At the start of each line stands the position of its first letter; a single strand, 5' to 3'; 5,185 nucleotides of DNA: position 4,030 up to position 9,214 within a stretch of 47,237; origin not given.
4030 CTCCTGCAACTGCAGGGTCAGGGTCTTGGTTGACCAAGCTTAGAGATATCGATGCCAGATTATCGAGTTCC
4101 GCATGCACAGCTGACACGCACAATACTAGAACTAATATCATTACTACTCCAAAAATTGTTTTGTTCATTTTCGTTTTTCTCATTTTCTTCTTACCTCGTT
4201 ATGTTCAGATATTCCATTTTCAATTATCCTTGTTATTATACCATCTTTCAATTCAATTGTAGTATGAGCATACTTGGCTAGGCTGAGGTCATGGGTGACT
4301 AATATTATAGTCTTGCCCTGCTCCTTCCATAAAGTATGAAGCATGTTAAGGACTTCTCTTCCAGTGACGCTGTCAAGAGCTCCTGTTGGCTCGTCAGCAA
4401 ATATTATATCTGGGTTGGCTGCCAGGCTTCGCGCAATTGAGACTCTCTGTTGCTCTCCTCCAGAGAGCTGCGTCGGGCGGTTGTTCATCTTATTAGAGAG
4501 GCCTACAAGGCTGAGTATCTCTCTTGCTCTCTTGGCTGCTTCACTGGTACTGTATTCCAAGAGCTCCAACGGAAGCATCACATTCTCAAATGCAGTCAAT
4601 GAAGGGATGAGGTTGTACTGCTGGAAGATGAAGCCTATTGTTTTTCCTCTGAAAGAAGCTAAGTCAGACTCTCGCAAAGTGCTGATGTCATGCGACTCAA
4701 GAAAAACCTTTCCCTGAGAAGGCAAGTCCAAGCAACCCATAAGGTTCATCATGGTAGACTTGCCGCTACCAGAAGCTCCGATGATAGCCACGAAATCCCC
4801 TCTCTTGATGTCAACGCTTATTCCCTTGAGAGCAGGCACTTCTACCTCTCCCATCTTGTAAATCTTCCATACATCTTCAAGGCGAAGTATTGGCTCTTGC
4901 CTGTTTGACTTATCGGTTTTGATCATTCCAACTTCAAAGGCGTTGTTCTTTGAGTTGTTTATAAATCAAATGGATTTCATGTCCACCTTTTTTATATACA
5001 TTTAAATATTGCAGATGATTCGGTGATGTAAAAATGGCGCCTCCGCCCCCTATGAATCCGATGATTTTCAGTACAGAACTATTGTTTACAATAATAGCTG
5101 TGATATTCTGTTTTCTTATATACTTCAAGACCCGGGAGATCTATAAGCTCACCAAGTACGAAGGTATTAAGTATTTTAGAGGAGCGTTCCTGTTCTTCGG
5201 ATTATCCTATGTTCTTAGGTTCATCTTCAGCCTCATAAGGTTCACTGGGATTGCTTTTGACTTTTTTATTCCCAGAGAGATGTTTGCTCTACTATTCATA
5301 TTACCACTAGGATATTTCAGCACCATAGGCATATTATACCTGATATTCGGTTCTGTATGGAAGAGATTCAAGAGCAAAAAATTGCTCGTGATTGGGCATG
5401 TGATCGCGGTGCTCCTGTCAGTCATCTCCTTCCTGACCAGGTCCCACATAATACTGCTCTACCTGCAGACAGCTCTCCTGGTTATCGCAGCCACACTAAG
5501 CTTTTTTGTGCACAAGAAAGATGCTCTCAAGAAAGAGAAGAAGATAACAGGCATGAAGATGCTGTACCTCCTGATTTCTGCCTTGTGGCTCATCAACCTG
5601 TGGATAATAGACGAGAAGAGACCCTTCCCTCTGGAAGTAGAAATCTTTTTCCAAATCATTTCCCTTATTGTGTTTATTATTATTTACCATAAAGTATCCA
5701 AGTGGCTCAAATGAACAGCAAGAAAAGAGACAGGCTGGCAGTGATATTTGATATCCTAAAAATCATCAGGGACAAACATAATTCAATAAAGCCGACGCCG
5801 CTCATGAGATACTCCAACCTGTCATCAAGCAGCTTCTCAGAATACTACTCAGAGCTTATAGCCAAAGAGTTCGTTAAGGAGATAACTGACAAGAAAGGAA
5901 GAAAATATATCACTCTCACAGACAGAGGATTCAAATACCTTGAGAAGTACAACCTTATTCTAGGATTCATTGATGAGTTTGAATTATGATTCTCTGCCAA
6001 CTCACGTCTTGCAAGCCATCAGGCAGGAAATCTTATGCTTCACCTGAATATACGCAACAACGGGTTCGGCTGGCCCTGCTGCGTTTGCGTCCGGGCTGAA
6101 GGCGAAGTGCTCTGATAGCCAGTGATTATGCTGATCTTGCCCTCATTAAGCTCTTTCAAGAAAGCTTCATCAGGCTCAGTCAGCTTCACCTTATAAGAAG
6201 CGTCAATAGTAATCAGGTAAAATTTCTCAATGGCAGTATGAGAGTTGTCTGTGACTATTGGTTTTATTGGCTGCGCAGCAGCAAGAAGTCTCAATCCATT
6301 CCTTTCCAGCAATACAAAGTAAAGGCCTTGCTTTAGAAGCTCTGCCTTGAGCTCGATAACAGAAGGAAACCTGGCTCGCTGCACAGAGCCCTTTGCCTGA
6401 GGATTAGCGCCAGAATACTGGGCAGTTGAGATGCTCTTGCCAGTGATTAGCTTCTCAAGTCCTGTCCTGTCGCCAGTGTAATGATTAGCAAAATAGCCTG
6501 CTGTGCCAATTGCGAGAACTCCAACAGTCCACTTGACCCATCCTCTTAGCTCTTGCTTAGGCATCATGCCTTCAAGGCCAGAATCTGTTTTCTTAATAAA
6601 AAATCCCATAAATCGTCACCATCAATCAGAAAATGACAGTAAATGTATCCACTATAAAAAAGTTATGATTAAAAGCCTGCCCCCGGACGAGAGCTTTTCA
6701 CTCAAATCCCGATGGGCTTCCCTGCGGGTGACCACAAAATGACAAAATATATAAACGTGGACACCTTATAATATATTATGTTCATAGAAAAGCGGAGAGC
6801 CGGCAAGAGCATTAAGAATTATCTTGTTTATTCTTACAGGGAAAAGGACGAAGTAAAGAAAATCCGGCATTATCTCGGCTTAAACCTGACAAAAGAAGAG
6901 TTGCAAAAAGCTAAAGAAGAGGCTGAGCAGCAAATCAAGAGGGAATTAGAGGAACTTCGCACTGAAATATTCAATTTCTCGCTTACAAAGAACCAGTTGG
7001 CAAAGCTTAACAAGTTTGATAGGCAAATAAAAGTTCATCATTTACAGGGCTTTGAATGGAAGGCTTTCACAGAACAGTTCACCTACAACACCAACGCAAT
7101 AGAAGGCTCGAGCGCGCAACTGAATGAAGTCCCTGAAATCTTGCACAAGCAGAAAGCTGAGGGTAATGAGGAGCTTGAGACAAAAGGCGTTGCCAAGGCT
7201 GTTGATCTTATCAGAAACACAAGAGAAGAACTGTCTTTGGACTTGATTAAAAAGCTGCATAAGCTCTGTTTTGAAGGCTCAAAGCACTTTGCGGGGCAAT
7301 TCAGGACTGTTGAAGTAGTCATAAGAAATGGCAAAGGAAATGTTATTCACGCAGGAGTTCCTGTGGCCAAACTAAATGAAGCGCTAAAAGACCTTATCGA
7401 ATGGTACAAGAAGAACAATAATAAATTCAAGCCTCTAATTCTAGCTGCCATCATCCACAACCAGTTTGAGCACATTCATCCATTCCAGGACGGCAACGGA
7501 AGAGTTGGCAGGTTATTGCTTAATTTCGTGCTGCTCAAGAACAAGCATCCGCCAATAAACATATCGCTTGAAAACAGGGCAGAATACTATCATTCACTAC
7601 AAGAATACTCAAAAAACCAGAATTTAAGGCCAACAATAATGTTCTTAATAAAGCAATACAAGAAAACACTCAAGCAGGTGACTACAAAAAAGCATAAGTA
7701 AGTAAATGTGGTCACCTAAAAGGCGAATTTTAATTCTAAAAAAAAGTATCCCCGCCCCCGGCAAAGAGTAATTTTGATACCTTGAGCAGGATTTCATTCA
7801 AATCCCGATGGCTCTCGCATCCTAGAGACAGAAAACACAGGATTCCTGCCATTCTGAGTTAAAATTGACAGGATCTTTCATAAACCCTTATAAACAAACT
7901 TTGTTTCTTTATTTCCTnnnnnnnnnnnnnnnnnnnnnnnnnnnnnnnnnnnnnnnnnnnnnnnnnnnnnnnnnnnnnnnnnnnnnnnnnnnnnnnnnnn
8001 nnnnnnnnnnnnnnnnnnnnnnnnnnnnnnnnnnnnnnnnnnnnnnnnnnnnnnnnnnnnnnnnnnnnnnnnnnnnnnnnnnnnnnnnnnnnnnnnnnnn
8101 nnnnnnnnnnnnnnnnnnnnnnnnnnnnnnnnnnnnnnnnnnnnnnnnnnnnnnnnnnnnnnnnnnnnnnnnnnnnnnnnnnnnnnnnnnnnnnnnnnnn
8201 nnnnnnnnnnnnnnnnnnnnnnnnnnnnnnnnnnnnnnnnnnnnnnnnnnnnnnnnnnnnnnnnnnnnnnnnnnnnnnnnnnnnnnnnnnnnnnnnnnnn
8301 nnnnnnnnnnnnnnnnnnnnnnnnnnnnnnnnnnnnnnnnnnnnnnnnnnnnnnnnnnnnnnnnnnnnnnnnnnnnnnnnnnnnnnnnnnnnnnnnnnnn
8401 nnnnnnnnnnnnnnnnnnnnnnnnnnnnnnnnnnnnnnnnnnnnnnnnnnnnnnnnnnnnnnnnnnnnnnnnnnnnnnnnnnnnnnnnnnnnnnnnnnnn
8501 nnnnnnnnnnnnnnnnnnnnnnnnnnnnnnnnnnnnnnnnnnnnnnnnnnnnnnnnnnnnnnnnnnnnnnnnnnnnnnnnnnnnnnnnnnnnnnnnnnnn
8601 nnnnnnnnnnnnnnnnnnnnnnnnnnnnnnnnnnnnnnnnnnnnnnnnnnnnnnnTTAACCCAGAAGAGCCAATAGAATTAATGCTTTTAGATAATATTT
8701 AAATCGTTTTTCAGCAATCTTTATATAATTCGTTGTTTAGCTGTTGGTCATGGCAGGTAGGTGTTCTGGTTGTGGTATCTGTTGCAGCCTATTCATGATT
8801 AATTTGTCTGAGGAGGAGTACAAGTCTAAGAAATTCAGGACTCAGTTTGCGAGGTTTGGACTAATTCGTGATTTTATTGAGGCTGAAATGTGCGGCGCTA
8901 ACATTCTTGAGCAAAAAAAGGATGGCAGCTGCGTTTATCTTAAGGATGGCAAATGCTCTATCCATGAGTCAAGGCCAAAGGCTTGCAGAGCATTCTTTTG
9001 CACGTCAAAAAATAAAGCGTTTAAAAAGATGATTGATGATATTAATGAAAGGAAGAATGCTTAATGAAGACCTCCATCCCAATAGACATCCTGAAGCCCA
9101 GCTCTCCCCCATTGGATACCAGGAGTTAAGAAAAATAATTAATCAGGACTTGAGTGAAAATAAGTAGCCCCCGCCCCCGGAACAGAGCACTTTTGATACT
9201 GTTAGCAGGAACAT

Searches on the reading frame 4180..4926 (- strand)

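Call 16: search_protein_families(library=pfam, proteins=[window:4180-4926:-], max_evalue=0.001)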
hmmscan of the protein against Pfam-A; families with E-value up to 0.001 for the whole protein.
window:4180-4926:- (248 aa): 4 families
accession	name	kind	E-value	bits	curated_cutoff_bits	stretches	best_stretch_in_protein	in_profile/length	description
PF00005.33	ABC_tran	-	4e-33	115.3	25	1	33-181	1-136/137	ABC transporter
PF02463.25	SMC_N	-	3e-05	24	40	0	44-225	25-210/220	RecF/RecN/SMC N terminal domain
PF13555.12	AAA_29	-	0.00035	20.7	27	1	37-61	16-40/61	P-loop containing region of AAA domain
PF13401.12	AAA_22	-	0.00064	20.5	27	0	43-212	5-123/130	AAA domain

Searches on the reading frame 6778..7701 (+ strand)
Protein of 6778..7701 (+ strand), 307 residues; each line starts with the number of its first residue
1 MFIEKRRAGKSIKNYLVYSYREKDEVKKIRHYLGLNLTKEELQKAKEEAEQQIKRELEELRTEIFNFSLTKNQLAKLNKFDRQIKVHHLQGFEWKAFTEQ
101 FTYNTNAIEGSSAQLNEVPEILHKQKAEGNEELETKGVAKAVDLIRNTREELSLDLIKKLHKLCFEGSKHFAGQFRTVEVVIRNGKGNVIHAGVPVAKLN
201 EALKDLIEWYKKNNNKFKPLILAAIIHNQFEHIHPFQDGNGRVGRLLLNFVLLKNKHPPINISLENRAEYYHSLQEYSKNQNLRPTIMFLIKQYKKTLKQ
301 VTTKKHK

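Call 16: search_protein_families(library=pfam, proteins=[window:6778-7701:+], max_evalue=0.001)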
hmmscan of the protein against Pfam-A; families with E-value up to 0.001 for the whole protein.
window:6778-7701:+ (307 aa): 1 family
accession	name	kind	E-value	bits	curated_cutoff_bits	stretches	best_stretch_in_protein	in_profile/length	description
PF02661.23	Fic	-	6.6e-22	78.6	24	1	152-252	2-93/93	Fic/DOC family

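Call 65: search_protein_families(library=padloc, proteins=[window:6778-7701:+], max_evalue=0.01)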
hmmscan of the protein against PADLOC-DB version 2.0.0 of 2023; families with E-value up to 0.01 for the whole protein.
window:6778-7701:+ (307 aa): 9 families
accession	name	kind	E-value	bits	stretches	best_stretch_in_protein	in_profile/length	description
PDLC03963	SoFic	-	5.1e-40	136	1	64-304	25-270/361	-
PDLC04836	PDC-S04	-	7.5e-35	118.2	1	88-304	16-240/244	-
PDLC04837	PDC-S04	-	1.3e-30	104.4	1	89-296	17-226/234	-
PDLC04840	PDC-S04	-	3.1e-26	90.5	1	101-277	15-199/227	-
PDLC04839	PDC-S04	-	2.1e-18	64.8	1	126-285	30-193/205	-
PDLC04966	PDC-S24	-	2.7e-17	60.8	1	142-280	220-371/497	-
PDLC04838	PDC-S04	-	1.6e-12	45.7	1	131-286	40-194/209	-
PDLC04841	PDC-S04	-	1.2e-10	39.6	1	147-281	135-257/292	-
PDLC04842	PDC-S04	-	1.4e-09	36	1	127-278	13-156/202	-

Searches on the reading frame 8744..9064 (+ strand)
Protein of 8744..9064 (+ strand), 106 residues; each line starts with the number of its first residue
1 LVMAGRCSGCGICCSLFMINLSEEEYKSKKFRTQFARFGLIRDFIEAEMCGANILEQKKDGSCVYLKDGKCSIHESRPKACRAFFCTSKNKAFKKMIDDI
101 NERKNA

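Call 80: search_protein_families(library=pfam, proteins=[window:8744-9064:+], max_evalue=0.001)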
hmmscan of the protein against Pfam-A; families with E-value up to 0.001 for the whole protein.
window:8744-9064:+ (106 aa): 1 family
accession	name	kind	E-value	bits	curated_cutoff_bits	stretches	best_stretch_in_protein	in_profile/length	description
PF03692.20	CxxCxxCC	-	1.4e-08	35.8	23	1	7-91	2-75/85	Putative zinc- or iron-chelating domain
